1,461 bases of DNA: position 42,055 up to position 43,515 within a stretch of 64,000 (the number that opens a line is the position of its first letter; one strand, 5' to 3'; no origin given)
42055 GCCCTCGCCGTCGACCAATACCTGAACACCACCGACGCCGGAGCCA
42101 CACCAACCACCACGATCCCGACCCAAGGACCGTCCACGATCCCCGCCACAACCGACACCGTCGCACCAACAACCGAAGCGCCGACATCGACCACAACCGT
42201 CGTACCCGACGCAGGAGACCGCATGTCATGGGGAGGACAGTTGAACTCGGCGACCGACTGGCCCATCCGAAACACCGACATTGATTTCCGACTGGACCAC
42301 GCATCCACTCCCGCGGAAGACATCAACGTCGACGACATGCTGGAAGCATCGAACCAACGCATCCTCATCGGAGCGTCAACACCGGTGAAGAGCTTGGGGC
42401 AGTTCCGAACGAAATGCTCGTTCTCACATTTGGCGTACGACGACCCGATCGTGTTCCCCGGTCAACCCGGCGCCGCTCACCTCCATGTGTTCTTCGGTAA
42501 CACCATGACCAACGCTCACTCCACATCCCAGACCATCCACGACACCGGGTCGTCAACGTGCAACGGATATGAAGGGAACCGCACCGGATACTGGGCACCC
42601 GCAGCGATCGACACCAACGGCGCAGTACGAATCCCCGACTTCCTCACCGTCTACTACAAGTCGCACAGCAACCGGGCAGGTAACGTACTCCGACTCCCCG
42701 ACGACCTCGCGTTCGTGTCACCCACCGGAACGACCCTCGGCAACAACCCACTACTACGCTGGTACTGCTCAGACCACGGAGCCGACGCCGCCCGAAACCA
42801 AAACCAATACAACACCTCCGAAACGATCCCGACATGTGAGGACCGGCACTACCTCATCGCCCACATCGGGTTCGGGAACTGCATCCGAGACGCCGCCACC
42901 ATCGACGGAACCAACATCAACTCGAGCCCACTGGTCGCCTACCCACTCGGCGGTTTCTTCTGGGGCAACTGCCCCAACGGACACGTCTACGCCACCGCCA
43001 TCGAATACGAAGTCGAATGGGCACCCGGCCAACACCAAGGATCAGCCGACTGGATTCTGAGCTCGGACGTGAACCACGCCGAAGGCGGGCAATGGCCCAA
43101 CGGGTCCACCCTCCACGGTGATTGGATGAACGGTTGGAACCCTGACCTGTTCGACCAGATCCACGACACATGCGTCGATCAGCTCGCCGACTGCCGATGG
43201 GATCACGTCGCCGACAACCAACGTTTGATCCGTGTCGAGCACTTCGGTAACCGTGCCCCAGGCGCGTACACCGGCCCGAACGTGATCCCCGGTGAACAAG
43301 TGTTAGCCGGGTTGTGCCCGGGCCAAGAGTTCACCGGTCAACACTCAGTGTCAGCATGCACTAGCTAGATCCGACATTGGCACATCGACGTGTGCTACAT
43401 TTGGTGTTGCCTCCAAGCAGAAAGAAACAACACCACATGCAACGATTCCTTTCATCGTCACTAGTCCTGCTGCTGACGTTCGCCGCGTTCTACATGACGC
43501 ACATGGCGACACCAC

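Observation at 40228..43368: Early-region 1046-aa membrane protein joining a beta-helix domain to a DUF1996-like domain across the membrane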

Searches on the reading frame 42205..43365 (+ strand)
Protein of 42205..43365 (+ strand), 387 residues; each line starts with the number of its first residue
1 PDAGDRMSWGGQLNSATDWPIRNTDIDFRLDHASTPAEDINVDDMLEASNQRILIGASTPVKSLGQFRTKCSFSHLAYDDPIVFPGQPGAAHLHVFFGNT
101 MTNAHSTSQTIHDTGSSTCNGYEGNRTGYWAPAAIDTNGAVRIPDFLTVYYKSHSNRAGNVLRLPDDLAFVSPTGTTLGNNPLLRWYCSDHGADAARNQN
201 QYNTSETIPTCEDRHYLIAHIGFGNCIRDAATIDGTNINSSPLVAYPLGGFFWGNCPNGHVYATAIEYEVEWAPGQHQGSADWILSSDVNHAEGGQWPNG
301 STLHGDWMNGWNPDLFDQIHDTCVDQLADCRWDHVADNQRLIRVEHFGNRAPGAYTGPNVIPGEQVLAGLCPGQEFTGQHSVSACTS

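Call 15: find_homologous_proteins(query=window:42205-43365:+, max_evalue=0.001)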
Query window:42205-43365:+ (387 aa): 530 proteins with E <= 0.001 among 2477 candidates; the best 120 are listed.
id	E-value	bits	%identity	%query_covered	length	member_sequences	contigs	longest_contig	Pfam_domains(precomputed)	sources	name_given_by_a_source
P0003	1.6e-115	405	50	95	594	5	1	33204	PF09362.16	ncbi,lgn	-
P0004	5.2e-112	393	49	97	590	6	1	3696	PF09362.16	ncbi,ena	-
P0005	1.2e-109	385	48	96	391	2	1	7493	PF09362.16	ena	-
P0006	2.6e-109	384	48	96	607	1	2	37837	PF09362.16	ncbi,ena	-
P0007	8.0e-109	383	46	99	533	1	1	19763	PF09362.16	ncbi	ncbi:MAG: DUF1996 domain-containing protein [Acidimicrobiales bacterium]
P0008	1.1e-108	382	48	96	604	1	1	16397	PF09362.16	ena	-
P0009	3.9e-108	380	48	96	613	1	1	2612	PF09362.16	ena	-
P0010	6.4e-108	380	46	95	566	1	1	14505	PF09362.16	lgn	-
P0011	6.8e-107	376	48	96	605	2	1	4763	PF09362.16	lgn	-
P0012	1.7e-106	375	47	96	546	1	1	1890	PF09362.16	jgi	-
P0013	1.1e-105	372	45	96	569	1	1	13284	PF09362.16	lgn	-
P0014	4.5e-102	360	44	96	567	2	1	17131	PF09362.16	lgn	-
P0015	2.9e-88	315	43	95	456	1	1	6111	PF09362.16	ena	-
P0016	1.2e-83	300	45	89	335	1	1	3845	PF09362.16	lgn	-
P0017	7.3e-80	287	40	97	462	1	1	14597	PF09362.16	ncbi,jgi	-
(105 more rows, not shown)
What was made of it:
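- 42223..43365 (+): Extended DUF1996 domain, aa 666-1046. The Pfam core is aa 739-970 (42442-43137). Head signature DDPIVFP, HLH, tail signature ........, and 10 conserved Cys. 530 homologues, best 50% identity (call 15).
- Checked: Homology to cellular proteins extends over aa ~676-1046 (call 15).
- DUF1996 relatives are fused to CBM60, CBM_4_9, CBM_6, ricin-B, SLH or SH3_3 domains (call 15). Relatives carry CBMs (call 15).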

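Call 20: find_encoding_contigs(protein=P0003, flank=8000, max_places=3)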
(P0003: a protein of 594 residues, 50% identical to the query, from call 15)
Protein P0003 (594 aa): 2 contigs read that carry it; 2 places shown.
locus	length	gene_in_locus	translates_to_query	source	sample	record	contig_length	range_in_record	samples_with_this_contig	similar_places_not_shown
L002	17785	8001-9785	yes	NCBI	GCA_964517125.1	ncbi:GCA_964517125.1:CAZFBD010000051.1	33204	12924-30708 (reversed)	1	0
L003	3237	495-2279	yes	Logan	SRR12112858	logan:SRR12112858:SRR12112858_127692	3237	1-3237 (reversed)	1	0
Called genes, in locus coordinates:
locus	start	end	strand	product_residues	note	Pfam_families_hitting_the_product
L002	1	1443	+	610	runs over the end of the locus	PF07859:Abhydrolase_3 (faint), PF20434:BD-FAE, PF12146:Hydrolase_4 (faint), PF00326:Peptidase_S9, PF01738:DLH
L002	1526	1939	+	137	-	-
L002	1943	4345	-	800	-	PF09826:Beta_propel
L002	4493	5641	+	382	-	-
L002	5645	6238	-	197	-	PF00694:Aconitase_C, PF27434:LeuD_C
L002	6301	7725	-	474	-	PF00330:Aconitase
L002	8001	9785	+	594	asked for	PF09362:DUF1996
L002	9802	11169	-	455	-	PF13204:Apiosidase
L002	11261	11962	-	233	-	PF03476:MOSC_N, PF03473:MOSC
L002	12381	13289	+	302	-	PF00126:HTH_1, PF03466:LysR_substrate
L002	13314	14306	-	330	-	PF00248:Aldo_ket_red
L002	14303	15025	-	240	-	-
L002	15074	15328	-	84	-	PF10041:DUF2277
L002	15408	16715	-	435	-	PF01979:Amidohydro_1, PF07969:Amidohydro_3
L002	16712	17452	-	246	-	PF01048:PNP_UDP_1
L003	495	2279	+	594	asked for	PF09362:DUF1996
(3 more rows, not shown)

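Call 37: find_related_loci(query=A3, collection=viral_contigs, flank=8000)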
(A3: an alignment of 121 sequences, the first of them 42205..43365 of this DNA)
Query A3 (387 aa) in viral_contigs; peptide patterns used: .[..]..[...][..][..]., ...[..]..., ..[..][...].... (x = any residue, [..] = any of these).
176 stretches matched a pattern; 69 encode a relative of the query (tblastn E <= 1e-3); 69 distinct loci.
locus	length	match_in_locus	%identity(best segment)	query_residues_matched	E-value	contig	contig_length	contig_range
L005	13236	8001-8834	35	65-342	4e-41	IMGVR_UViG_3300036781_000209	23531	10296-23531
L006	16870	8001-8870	35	44-345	1e-40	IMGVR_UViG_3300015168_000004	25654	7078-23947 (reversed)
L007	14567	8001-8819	33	36-330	9e-39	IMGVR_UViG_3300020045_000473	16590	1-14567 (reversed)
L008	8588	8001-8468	45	63-226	3e-38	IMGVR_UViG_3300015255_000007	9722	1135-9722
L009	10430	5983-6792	36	65-342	6e-38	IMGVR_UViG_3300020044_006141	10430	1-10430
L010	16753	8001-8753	35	64-329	9e-38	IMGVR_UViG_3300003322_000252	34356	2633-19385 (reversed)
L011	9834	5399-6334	32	65-363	3e-37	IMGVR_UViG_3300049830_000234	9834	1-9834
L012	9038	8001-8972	32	37-341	4e-36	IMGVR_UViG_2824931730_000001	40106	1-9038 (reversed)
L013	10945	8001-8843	33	60-342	2e-35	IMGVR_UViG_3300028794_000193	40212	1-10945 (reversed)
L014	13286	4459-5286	32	55-341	1e-34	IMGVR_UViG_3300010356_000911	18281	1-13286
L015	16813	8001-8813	31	60-341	9e-35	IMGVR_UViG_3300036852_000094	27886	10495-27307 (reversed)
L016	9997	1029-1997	30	37-362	6e-34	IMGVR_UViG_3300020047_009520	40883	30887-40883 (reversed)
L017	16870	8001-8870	32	48-341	2e-33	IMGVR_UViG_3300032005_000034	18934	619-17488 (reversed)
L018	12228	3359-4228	32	48-341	2e-33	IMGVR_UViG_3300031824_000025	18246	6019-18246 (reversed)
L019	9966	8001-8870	32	48-341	2e-33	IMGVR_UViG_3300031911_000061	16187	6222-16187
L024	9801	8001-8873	34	55-361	2e-45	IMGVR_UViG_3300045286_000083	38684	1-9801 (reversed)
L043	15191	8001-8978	28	31-347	3e-29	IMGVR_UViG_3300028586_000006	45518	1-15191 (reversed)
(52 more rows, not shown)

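Call 38: predict_structure(alignment_id=A3)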
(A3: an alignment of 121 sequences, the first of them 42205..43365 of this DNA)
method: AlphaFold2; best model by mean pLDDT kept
length: 387 residues; sequences in the alignment: 121
mean_pLDDT: 87.8   pTM: 0.90
mean pLDDT of the five models: 87.8, 87.3, 87.1, 87.0, 86.7
residues with pLDDT >= 90: 274; 70-90: 58; 50-70: 35; < 50: 20
segments of 3 or more residues with pLDDT < 50: 1-12, 347-350
pLDDT, mean of each block of 10 residues (from residue 1): 43 59 88 95 96 75 87 97 95 98 96 95 97 98 96 88 93 72 90 73 94 95 89 52 85 91 96 89 96 94 97 98 94 94 67 79 97 97 91
secondary structure, 60 per line:
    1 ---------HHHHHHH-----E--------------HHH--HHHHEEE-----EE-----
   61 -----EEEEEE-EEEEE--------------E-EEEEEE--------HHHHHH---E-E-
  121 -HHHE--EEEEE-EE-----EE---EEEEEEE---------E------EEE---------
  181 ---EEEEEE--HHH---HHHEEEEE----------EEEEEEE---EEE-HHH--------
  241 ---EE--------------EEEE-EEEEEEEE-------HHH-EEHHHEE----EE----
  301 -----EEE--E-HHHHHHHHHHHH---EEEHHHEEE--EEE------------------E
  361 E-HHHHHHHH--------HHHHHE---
elements in order: H10-16 H42-45 E46-48 E66-71 E73-77 E94-99 H108-113 E128-132 E146-152 E169-171 E184-189 E201-205 E216-222 E226-228 E260-263 E265-272 E306-308 H313-324 E328-330 E334-336 E339-341 H363-370 H379-383
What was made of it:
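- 42223..43365 (+): AF2 pLDDT 87.8, pTM 0.90 (call 38).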

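Call 42: fold_search(model_id=the predicted structure, library=pdb)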
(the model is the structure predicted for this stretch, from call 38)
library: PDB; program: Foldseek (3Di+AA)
matches with E <= 10: 152; with E <= 0.001: 0
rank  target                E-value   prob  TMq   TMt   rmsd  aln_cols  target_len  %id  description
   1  4u62_G                2.6e-01  0.02  0.11  0.13  21.0       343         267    9  Trichodysplasia spinulosa-associated polyomavirus (TSPyV) VP1 in complex with 3'-sialyllactose (released 2015-08-05)
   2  7l1z_A                3.6e-01  0.01  0.09  0.13  20.0       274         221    7  Unlocking the structural features for the exo-xylobiosidase activity of an unusual GH11 member identified in a compost (released 2021-08-04)
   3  4u62_C                3.8e-01  0.01  0.10  0.12  20.3       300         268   10  Trichodysplasia spinulosa-associated polyomavirus (TSPyV) VP1 in complex with 3'-sialyllactose (released 2015-08-05)
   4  4jcf_D                4.3e-01  0.02  0.11  0.15  20.9       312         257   10  S268F Variant of JC Polyomavirus Major Capsid Protein VP1 in Complex with LSTc (released 2013-08-14)
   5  4u5z_I                4.3e-01  0.01  0.09  0.12  22.1       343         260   11  Trichodysplasia spinulosa-associated polyomavirus (TSPyV) VP1 (released 2015-08-05)
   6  3bwr_E                5.5e-01  0.02  0.14  0.18  20.8       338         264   10  SV40 VP1 pentamer in complex with GM1 oligosaccharide (released 2008-03-04)
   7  7pa6_GGG              5.5e-01  0.02  0.13  0.18  21.1       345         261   10  JC polyomavirus VP1 in complex with scFv 27C11 (released 2023-02-08)
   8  4ayg_A                7.0e-01  0.01  0.10  0.05  16.3       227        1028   12  Lactobacillus reuteri N-terminally truncated glucansucrase GTF180 in orthorhombic apo-form (released 2013-07-03)
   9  7pa6_BBB              7.4e-01  0.02  0.13  0.17  21.4       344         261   10  JC polyomavirus VP1 in complex with scFv 27C11 (released 2023-02-08)
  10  8e3j_B                7.9e-01  0.01  0.11  0.07  18.2       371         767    9  Co-crystal structure of Chaetomium glucosidase with compound 4 (released 2023-02-22)
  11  3sh3                  8.9e-01  0.01  0.09  0.12  17.4       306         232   10  Crystal structure of a pro-inflammatory lectin from the seeds of Dioclea wilsonii STANDL (released 2011-10-05)
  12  4xpq                  9.5e-01  0.01  0.11  0.08  18.4       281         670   10  Crystal structure of Pedobacter saltans GH31 alpha-galactosidase complexed with L-fucose (released 2015-05-20)
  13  6zlz_B                9.5e-01  0.01  0.10  0.10  20.0       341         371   10  Crystal Structure of Merkel Cell Polyomavirus Virus-like Particle (released 2020-08-05)
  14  3juu_B                9.5e-01  0.01  0.10  0.12  20.7       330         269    9  Crystal structure of porphyranase B (PorB) from Zobellia galactanivorans (released 2010-04-07)
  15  3acs_A                1.1e+00  0.02  0.13  0.08  16.2       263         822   11  Crystal Structure of Cellvibrio gilvus Cellobiose Phosphorylase W488F mutant (released 2010-12-22)
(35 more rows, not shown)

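Call 60: search_solved_structures(query=A3, max_evalue=10)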
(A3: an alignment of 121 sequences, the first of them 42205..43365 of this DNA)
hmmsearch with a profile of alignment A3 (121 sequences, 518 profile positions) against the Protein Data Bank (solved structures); distinct sequences matched with E-value up to 10: 2.
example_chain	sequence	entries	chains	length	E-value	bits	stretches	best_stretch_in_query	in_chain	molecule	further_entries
7vg8_A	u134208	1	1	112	0.9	11.7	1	288-347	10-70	Replication-associated protein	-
7aoi_BB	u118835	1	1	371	5.6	9.1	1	14-113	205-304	mL68,mL68,mL68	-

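Call 63: fold_search(model_id=the predicted structure, library=viral)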
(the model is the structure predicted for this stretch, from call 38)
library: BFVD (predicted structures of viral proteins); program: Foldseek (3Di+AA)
matches with E <= 10: 198; with E <= 0.001: 0
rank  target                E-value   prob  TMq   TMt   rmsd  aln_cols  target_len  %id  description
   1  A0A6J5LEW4            2.5e-01  0.01  0.11  0.07  23.4       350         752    8  Baseplate wedge subunit [uncultured Caudovirales phage]
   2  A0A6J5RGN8            2.6e-01  0.01  0.08  0.05  25.6       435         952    9  Tail sheath protein [uncultured Caudovirales phage]
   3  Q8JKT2                2.8e-01  0.01  0.10  0.11  24.4       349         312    7  Orf29 [Heliothis zea nudivirus 1]
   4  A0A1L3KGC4            3.3e-01  0.01  0.09  0.08  21.3       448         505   12  (no name in the UniProt tables at hand)
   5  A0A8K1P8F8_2          3.3e-01  0.01  0.08  0.03  19.0       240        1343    9  Polyprotein [Biomphalaria pfeifferi virus 4]
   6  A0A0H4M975            4.2e-01  0.01  0.10  0.05  23.6       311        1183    9  (no name in the UniProt tables at hand)
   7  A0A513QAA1            4.8e-01  0.01  0.13  0.13  17.9       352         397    7  VP4 (Fragment) [Porcine rotavirus B]
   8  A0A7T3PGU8            5.4e-01  0.01  0.08  0.08  24.4       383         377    9  Uncharacterized protein [Achromobacter phage vB_AchrS_AchV4]
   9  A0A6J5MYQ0            5.8e-01  0.00  0.08  0.09  23.6       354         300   11  Uncharacterized protein [uncultured Caudovirales phage]
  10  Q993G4                6.1e-01  0.01  0.06  0.04  26.7       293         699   10  ORF45 [callitrichine gammaherpesvirus 3]
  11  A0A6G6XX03            6.5e-01  0.01  0.10  0.07  18.2       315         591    9  (no name in the UniProt tables at hand)
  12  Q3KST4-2              7.8e-01  0.01  0.10  0.07  22.9       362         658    7  (no name look-up for this kind of identifier)
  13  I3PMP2                8.9e-01  0.01  0.07  0.07  19.4       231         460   12  Fiber-2 [Goose adenovirus 4]
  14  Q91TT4                9.4e-01  0.03  0.11  0.19  13.5       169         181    9  T22.5 [Tupaiid herpesvirus 1 (strain 1)]
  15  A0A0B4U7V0            1.0e+00  0.01  0.12  0.13  17.5       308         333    6  Outer capsid protein VP4 (Fragment) [Rotavirus A]
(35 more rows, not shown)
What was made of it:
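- Tried and rejected: The best E was 0.25-0.26 with TM around 0.1 (calls 42, 63).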

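Call 67: search_protein_families(library=phrogs, alignment_id=A6, max_evalue=0.00001)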
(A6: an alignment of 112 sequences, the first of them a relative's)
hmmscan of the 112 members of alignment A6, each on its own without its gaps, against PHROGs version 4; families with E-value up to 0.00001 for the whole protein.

A. member 1, L005:28-1602:+ (525 aa): 1 family
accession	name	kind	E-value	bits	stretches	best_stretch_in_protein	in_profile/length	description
phrog_8917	-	unknown function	4.6e-51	174.9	1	183-497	298-610/613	-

B. families by the number of members that match (of 112 scanned): 173 families (the first 25 are shown)
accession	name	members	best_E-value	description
phrog_181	-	4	5.2e-62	endolysin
phrog_9506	-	4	2.7e-47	endolysin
phrog_14712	-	4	6.3e-37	chitinase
phrog_26317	-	4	1.8e-36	-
phrog_34417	-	4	4.5e-28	-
phrog_317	-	4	8.2e-23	endolysin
phrog_1519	-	4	1.2e-22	endolysin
phrog_376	-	3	1.9e-179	tail protein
phrog_20269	-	3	1.5e-48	-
phrog_30010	-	3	4.1e-26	-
phrog_3201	-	3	5.5e-10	tail fiber protein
phrog_4271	-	2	6.3e-196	tail protein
phrog_114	-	2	2.8e-122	ATP-dependent DNA ligase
phrog_1101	-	2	1.2e-98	tail protein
phrog_15566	-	2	1.4e-87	tail protein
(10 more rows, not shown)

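Call 68: search_protein_families(library=phrogs, proteins=[L005:4966-6852:+, L007:6841-7668:+, L007:9205-10305:+, L010:5288-6304:+, L010:8789-9337:+, L024:5044-6465:+, L043:6202-7740:+, L043:9581-10210:+, L013:631-4728:+, L013:8926-9504:+], max_evalue=0.00001)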
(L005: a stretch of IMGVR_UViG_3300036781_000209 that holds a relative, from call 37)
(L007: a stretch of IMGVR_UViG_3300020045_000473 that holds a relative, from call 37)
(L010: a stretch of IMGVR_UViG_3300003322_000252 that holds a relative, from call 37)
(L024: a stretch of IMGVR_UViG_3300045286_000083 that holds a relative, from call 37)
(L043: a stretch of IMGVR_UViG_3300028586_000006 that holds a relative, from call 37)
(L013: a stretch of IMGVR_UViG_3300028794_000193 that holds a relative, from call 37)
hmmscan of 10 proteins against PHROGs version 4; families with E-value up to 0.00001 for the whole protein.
L005:4966-6852:+ (629 aa): 0 families

L007:6841-7668:+ (276 aa): 0 families

L007:9205-10305:+ (367 aa): 4 families
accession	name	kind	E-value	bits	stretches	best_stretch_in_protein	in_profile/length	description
phrog_4492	-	tail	4.4e-39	135.4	1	19-366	776-1095/1096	tail fiber protein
phrog_6427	-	unknown function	4.2e-16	59.5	1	137-257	434-551/675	-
phrog_35687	-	unknown function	4.6e-14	52.6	1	69-248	359-544/653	-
phrog_27782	-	unknown function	2.3e-07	30.9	1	33-320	314-581/644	-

L010:5288-6304:+ (339 aa): 0 families

L010:8789-9337:+ (183 aa): 8 families
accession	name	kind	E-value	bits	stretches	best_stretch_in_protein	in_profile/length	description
phrog_181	-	lysis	5.2e-62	211.9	1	1-181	332-531/769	endolysin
phrog_9506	-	lysis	2.2e-40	140.3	1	16-178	19-191/330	endolysin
phrog_26317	-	unknown function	8.6e-35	120.3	1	63-182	6-119/119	-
phrog_14712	-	moron, auxiliary metabolic gene and host takeover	5.1e-34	118.9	1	29-174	34-181/322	chitinase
phrog_34417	-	unknown function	1.9e-25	90.8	1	17-178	24-193/326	-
phrog_1519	-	lysis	3.5e-19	70.3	1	12-178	211-378/502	endolysin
phrog_317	-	lysis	3e-17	63.9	1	4-178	196-357/492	endolysin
phrog_3201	-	tail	1.4e-08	33.9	1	79-178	2101-2203/2408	tail fiber protein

L024:5044-6465:+ (474 aa): 1 family
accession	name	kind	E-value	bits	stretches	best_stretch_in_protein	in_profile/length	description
phrog_13480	-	lysis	3.1e-14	54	1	195-304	32-149/234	endolysin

L043:6202-7740:+ (513 aa): 1 family
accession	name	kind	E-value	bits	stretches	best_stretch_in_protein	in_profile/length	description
phrog_8780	-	tail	3.4e-07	29.9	1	419-513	662-752/755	minor tail protein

L043:9581-10210:+ (210 aa): 1 family
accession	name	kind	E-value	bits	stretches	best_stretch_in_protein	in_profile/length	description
phrog_2804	-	head and packaging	7.7e-06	26.6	1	33-182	42-201/239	virion structural protein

L013:631-4728:+ (1366 aa): 4 families
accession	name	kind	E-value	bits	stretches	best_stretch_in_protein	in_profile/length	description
phrog_1101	-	tail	1.2e-98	332.6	2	304-853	147-675/1405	tail protein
phrog_4271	-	tail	5.6e-41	141.3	2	110-206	39-135/1309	tail protein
phrog_17995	-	unknown function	1.4e-26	94.3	1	711-854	2-143/332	-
phrog_1727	-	tail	7.5e-21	74.5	1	936-1365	794-1173/1174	tail protein and host specificity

L013:8926-9504:+ (193 aa): 0 families
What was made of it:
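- In some other phages DUF1996 lies beside endolysin genes: L010 immediately downstream, L024 upstream (call 68).
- Tried and rejected: Idea that DUF1996 is regularly next to muralytic genes in phages: raised by L010, L024 and the window (call 68).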

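Call 71: search_protein_families(library=phrogs, alignment_id=A7, max_evalue=0.0001)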
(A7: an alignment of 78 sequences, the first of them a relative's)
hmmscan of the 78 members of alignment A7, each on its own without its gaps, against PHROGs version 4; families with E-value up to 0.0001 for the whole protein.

A. member 1, L005:6858-7211:+ (118 aa): 0 families

B. families by the number of members that match (of 78 scanned): 76 families (the first 25 are shown)
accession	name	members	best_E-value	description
phrog_2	-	2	3.3e-25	terminase large subunit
phrog_2320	-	2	7.2e-19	-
phrog_36625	-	2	9.7e-12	-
phrog_9683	-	2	3.7e-10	protease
phrog_16400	-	2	3.9e-09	-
phrog_1101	-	1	5.4e-186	tail protein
phrog_6284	-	1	2.4e-127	tail protein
phrog_31467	-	1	3.8e-82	-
phrog_170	-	1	1e-72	PhoH-like phosphate starvation-inducible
phrog_21247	-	1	8.3e-66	tail protein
phrog_181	-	1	5.2e-62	endolysin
phrog_332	-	1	8.7e-60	head-tail adaptor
phrog_1313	-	1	8.6e-45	DNA helicase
phrog_8865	-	1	6.3e-44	head scaffolding protein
phrog_256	-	1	2.5e-41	DNA helicase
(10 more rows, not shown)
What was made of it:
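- In other phages the gene behaves as movable cargo, once next to PhoH, a classic AMG neighbour (call 71).
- Tried and rejected: Rejected after scanning the immediate neighbours in all 42 clusters (call 71).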
